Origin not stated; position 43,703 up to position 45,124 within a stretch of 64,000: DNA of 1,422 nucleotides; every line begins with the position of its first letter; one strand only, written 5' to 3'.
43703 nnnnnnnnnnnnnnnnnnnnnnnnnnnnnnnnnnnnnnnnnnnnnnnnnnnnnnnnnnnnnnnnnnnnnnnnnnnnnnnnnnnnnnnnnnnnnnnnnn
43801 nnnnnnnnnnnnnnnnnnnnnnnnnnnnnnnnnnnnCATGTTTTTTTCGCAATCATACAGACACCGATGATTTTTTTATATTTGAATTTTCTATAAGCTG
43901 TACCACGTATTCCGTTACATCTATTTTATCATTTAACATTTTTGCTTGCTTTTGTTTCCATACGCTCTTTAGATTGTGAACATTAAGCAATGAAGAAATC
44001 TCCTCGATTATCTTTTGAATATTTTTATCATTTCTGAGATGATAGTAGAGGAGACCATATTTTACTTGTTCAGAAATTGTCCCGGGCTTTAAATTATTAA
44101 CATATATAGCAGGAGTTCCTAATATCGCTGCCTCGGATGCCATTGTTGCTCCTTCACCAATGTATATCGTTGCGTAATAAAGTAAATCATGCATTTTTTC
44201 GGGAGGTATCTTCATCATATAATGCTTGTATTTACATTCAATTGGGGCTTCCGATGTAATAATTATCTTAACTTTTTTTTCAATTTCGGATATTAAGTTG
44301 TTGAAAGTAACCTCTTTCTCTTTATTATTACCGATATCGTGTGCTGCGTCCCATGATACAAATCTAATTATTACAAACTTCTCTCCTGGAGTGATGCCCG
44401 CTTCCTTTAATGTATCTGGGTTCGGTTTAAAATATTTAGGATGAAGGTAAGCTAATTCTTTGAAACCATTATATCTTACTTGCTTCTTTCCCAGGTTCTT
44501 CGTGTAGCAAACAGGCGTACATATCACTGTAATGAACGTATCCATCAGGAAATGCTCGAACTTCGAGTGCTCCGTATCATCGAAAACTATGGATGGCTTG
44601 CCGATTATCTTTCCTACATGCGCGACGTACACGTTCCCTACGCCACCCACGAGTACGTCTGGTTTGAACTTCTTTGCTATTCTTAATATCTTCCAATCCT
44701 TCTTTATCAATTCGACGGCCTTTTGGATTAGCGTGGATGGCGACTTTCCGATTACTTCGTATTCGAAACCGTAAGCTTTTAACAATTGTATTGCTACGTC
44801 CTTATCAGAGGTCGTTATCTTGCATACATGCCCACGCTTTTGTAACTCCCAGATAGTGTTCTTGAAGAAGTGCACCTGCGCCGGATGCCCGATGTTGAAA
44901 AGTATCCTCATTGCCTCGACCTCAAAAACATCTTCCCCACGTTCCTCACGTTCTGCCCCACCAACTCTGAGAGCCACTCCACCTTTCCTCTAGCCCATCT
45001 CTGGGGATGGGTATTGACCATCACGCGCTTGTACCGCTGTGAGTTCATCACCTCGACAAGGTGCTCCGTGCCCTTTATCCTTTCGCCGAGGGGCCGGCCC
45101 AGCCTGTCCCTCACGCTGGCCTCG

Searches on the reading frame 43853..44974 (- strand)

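Call 67: search_protein_families(library=pfam, proteins=[window:43853-44974:-], max_evalue=0.0001)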
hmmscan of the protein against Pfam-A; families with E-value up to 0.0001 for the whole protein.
window:43853-44974:- (373 aa): 1 family
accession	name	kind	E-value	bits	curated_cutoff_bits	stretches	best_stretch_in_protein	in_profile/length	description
PF04007.18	DUF354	-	5.1e-21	75.6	22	1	25-353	4-339/349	Protein of unknown function (DUF354)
